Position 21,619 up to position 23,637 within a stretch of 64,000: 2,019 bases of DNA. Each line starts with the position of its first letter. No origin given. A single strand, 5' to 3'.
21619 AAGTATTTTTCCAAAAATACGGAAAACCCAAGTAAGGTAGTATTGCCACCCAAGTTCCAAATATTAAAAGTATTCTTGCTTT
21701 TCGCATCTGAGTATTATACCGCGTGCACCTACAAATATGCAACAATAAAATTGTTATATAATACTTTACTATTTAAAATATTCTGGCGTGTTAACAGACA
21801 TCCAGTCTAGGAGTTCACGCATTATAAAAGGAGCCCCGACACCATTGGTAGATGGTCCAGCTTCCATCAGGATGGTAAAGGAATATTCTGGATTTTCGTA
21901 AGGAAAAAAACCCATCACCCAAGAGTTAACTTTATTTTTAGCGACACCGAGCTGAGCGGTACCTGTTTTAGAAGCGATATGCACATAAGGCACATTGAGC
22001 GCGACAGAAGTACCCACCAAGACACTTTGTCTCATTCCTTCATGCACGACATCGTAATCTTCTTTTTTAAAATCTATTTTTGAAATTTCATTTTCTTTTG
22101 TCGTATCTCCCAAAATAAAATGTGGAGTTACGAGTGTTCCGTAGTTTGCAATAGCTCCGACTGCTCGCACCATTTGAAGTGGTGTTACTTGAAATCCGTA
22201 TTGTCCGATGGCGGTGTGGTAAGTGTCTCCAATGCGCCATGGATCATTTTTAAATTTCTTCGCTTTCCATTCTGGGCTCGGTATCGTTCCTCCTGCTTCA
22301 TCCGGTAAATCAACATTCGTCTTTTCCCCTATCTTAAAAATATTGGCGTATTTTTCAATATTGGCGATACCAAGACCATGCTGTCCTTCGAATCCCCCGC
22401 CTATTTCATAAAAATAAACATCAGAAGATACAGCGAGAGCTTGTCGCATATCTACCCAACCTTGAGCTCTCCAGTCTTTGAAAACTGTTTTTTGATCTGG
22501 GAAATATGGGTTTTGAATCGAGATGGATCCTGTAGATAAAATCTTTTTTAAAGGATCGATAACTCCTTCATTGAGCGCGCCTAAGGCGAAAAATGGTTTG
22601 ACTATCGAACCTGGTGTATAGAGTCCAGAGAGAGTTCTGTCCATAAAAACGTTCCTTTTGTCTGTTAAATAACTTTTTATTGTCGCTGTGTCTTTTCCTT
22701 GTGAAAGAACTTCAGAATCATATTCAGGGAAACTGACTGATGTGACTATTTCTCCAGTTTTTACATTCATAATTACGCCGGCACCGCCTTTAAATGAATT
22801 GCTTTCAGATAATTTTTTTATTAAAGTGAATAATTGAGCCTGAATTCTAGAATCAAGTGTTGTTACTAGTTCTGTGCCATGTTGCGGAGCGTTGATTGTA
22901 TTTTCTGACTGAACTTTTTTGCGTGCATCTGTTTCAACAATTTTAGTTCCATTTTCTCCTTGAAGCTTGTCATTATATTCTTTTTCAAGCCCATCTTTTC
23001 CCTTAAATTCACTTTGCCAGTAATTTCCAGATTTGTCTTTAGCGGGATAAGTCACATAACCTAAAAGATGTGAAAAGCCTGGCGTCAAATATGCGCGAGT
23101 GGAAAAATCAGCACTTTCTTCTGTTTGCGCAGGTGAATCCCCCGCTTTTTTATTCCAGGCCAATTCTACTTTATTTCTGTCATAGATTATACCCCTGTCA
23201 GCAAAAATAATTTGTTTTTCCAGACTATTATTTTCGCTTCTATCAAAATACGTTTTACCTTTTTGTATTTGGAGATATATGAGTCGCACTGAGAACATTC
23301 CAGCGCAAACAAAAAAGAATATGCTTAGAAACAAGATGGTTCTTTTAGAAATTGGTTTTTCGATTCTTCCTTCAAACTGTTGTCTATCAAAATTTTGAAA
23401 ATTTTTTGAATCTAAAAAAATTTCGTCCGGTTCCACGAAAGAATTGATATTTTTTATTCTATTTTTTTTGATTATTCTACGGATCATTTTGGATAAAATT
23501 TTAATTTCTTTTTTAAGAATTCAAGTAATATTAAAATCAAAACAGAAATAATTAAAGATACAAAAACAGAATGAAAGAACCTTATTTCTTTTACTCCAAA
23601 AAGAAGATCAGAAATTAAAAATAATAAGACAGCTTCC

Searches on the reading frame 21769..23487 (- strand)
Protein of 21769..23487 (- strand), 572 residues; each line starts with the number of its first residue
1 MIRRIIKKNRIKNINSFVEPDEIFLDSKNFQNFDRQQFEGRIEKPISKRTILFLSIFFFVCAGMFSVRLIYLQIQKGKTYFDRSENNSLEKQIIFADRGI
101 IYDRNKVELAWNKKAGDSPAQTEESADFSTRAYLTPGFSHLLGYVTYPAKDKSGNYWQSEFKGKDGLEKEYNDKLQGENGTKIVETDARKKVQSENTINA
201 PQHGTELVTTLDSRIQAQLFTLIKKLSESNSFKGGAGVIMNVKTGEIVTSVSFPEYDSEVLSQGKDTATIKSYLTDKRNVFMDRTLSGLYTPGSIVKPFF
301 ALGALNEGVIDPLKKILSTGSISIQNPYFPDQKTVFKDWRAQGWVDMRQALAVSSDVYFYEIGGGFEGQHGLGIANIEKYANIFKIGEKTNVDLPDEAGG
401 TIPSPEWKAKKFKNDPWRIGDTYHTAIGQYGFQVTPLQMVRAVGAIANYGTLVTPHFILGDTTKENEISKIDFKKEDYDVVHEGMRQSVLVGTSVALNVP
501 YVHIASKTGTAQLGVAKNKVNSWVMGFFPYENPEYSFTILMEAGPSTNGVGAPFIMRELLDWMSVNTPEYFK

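Call 19: search_protein_families(library=ncbifam, proteins=[window:21769-23487:-], max_evalue=0.00001)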
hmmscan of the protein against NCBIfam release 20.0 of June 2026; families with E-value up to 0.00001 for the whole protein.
window:21769-23487:- (572 aa): 16 families
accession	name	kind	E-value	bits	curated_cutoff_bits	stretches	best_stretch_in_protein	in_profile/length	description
TIGR03423.1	pbp2_mrdA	equivalog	1.7e-116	390.2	455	2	131-561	146-588/593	penicillin-binding protein 2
NF008061.0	PRK10795.1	equivalog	2.3e-61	208.2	962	1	150-564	194-613/634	peptidoglycan DD-transpeptidase MrdA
TIGR02214.1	spoVD_pbp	equivalog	4.8e-46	157.3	688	2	159-566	163-561/636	stage V sporulation protein D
NF051842.1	PBP4_5_Efaec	equivalog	3.1e-34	118.4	700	1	137-547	262-651/668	penicillin-binding protein PBP4(5)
NF053573.1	PBP2_PenA_Neis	exception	2.1e-30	105.8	1105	1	161-549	186-542/572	peptidoglycan D,D-transpeptidase PBP2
NF038271.1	strep_PBP2X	exception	1.2e-28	99.8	1050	1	132-460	184-482/750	penicillin-binding protein PBP2X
NF000406.1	MECB_PBP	exception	2.7e-28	98.7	1450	1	139-528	249-623/674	PBP2a family beta-lactam-resistant peptidoglycan transpeptidase MecB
NF038278.1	strep_PBP2B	exception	1e-23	83.7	975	1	163-561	263-672/678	penicillin-binding protein PBP2B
NF033378.1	MECD_PBP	exception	4.7e-23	81.3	1450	1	137-528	250-626/678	PBP2a family beta-lactam-resistant peptidoglycan transpeptidase MecD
NF011685.0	PRK15105.1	subfamily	6.5e-23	81.1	737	1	162-542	187-533/588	peptidoglycan glycosyltransferase FtsI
NF000237.1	MECA_PBP2A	equivalog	1.4e-22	79.8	750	1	134-531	245-621/668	PBP2a family beta-lactam-resistant peptidoglycan transpeptidase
NF000408.1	MECA2_pure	exception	3.9e-22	78.2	1525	1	134-531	245-621/668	PBP2a family beta-lactam-resistant peptidoglycan transpeptidase MecA2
NF000407.1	MECC_PBP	exception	2.7e-20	72.2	1500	1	138-531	246-618/665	PBP2a family beta-lactam-resistant peptidoglycan transpeptidase MecC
NF000409.1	MECA_pure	exception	3.8e-20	72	1490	1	134-531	245-621/668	PBP2a family beta-lactam-resistant peptidoglycan transpeptidase MecA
NF000410.1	MECA1_pure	exception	1e-18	66.9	1480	1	134-532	244-620/666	PBP2a family beta-lactam-resistant peptidoglycan transpeptidase MecA1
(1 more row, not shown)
